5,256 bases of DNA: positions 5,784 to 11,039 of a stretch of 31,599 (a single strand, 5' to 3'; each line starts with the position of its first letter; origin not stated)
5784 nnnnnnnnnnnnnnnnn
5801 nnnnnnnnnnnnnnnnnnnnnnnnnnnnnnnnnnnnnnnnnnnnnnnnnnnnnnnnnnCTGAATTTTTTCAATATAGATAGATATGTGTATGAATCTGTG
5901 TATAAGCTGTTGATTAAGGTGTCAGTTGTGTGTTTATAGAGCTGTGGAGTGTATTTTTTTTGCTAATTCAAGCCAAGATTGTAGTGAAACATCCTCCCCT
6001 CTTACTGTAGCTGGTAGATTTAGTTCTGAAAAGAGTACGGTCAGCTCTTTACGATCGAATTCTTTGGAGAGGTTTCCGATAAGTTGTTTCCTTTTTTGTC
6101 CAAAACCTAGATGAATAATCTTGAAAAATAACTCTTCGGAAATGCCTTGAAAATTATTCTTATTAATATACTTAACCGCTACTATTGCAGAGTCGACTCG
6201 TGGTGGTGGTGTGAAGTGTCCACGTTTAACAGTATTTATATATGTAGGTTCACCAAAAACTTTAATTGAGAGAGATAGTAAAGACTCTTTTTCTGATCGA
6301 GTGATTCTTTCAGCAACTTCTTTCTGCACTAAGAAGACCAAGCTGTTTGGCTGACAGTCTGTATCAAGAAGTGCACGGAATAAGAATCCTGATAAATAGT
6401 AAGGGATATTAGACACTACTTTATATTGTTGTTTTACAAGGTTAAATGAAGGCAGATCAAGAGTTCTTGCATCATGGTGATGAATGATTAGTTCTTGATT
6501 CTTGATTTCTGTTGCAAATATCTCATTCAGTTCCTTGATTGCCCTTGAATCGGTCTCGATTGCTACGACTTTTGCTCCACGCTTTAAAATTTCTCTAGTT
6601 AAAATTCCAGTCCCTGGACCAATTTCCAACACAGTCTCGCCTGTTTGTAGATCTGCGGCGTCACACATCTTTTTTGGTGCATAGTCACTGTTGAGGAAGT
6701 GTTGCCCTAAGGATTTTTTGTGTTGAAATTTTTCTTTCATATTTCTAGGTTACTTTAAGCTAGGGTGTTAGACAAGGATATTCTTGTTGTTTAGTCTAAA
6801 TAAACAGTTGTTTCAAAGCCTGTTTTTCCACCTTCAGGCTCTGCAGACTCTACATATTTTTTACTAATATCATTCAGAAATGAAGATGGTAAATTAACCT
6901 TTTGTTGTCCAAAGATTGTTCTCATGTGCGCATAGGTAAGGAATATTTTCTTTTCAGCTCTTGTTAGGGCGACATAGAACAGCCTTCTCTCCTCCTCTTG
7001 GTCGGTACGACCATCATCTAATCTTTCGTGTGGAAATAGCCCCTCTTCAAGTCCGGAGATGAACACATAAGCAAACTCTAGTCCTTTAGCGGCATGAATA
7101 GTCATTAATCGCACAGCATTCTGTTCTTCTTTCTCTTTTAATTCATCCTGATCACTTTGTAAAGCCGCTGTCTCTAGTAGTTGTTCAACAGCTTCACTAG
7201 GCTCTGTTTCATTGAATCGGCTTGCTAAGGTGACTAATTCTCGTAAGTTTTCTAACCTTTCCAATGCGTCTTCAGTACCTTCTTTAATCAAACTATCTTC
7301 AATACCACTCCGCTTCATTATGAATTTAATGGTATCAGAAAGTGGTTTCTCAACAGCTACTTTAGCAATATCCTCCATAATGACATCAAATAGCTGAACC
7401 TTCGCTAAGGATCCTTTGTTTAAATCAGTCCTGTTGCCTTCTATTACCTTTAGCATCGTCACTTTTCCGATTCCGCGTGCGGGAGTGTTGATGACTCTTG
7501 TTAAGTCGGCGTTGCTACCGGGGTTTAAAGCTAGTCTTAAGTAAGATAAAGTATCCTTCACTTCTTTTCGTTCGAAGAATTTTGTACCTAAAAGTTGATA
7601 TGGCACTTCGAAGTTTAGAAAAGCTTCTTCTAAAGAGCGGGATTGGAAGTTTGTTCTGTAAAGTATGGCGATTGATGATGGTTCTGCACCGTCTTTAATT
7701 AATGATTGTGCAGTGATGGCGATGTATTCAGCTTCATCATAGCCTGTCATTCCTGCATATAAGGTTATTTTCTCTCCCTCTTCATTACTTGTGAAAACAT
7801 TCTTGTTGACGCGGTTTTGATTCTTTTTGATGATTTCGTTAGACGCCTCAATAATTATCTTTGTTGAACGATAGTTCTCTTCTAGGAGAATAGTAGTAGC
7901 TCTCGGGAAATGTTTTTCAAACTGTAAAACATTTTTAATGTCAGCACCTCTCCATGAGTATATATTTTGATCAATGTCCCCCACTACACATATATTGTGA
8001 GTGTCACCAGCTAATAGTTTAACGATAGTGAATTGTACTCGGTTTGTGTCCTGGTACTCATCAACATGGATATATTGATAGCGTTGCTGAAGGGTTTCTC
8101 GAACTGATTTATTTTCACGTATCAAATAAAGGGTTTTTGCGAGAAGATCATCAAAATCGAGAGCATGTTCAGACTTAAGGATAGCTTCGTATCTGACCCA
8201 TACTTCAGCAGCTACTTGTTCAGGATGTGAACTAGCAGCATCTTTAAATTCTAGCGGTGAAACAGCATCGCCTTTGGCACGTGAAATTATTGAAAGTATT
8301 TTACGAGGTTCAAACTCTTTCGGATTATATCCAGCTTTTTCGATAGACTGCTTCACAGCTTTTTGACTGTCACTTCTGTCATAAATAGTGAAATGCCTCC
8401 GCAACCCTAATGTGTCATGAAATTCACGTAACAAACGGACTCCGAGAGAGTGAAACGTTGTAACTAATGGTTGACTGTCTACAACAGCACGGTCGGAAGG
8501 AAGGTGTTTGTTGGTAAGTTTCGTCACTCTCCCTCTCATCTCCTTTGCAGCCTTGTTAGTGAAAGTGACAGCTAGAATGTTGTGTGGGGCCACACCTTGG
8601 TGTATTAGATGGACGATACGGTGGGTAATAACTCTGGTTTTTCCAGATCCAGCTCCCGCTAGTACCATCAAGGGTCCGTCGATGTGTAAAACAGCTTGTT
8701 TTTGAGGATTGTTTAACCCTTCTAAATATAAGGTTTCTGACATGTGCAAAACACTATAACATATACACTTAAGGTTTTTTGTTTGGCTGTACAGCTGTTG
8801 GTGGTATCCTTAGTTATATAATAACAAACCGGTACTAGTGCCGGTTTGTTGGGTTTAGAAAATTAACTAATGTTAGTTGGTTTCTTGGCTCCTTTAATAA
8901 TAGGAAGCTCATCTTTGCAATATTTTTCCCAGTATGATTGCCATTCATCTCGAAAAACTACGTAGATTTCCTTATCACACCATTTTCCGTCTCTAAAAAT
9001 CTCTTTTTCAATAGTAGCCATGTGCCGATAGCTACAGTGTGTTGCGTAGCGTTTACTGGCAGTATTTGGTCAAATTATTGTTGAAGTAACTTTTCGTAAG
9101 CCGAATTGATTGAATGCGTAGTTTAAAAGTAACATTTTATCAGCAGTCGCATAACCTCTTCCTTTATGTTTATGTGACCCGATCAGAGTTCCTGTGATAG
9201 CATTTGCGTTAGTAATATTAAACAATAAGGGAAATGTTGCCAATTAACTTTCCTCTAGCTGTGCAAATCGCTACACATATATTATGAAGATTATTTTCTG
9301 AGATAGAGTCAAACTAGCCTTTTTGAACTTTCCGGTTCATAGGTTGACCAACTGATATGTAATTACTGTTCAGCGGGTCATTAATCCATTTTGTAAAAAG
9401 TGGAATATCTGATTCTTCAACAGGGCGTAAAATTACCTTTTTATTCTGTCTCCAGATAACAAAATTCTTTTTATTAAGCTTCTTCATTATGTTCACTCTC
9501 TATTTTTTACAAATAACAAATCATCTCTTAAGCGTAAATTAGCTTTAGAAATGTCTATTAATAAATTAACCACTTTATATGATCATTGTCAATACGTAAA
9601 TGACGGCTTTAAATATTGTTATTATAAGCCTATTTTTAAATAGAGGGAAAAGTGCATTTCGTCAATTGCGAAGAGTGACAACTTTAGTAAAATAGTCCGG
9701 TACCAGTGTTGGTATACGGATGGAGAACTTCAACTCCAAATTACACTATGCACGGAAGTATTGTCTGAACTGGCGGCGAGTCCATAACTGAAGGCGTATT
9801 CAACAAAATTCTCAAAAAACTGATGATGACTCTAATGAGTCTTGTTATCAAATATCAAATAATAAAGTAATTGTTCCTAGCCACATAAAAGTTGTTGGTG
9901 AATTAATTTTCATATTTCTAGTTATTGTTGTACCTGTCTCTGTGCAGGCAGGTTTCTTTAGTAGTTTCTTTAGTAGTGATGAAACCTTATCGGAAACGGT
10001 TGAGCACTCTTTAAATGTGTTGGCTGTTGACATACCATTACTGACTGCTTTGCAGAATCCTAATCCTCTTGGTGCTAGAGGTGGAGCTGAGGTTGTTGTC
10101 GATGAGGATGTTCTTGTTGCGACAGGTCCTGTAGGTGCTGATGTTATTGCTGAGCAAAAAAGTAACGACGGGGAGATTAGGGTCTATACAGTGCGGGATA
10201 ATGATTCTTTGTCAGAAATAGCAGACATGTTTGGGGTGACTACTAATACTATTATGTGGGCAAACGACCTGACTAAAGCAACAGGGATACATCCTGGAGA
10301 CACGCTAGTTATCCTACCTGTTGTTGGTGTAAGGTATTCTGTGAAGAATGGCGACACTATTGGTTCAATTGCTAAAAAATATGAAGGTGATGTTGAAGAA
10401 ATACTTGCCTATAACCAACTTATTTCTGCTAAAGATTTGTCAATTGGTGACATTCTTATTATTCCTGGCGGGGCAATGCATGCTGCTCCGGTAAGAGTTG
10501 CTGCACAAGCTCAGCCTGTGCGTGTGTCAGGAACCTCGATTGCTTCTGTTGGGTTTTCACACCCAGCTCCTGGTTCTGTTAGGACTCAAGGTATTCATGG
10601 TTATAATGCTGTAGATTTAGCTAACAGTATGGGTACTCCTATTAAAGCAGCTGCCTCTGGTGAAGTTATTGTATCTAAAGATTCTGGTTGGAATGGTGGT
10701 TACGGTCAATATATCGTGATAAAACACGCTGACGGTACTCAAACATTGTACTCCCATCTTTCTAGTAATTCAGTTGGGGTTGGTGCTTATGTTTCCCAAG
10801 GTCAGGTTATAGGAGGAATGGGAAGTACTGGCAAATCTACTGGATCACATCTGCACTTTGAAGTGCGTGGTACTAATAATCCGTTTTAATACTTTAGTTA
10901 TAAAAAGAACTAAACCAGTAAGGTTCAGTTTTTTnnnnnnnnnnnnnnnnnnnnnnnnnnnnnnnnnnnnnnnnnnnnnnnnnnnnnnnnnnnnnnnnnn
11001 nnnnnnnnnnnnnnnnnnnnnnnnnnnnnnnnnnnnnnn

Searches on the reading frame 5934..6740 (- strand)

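Call 39: search_protein_families(library=pfam, proteins=[window:5934-6740:-], max_evalue=0.00001)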
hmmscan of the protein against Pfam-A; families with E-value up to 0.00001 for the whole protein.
window:5934-6740:- (268 aa): 2 families
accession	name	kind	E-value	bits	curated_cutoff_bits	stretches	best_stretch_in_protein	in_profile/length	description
PF00398.26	RrnaAD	-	1.3e-45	156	24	1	5-263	2-261/263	Ribosomal RNA adenine dimethylase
PF13649.12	Methyltransf_25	-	2.3e-06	28.6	27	1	37-102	1-68/97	Methyltransferase domain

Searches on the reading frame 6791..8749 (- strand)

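Call 39: search_protein_families(library=pfam, proteins=[window:6791-8749:-], max_evalue=0.00001)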
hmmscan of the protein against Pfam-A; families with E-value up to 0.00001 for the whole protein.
window:6791-8749:- (652 aa): 5 families
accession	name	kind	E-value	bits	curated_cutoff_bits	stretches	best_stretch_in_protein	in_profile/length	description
PF00580.27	UvrD-helicase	-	9.8e-89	298.1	23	1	12-282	1-271/271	UvrD/REP helicase N-terminal domain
PF13361.12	UvrD_C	-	1.4e-68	232.3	25.6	1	287-607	1-348/350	UvrD-like helicase C-terminal domain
PF13245.12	AAA_19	-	2e-23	83.5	25.1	1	16-265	1-132/134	AAA domain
PF13538.12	UvrD_C_2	-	2.8e-10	40.4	27.4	1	546-604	2-51/52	UvrD-like helicase C-terminal domain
PF01443.25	Viral_helicase1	-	1.4e-08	35.3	21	0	526-603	160-225/228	Viral superfamily 1 RNA helicase core domain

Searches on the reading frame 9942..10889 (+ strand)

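Call 39: search_protein_families(library=pfam, proteins=[window:9942-10889:+], max_evalue=0.00001)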
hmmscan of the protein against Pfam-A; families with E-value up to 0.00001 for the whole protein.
window:9942-10889:+ (315 aa): 4 families
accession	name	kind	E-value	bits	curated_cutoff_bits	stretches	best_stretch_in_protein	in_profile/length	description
PF01551.29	Peptidase_M23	-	6.8e-30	103.6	28.7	1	222-314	4-93/96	Peptidase family M23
PF01476.26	LysM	-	4.5e-23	81.4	20.9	2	132-175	1-43/43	LysM domain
PF23473.1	LysM3_LYK4_5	-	7.7e-15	55.1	29.3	1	82-126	5-47/48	LYK4/5 LysM3 domain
PF23446.1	LysM1_NFP_LYK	-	4.4e-07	31.1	36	0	88-127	16-55/60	NFP/LYK LysM1 domain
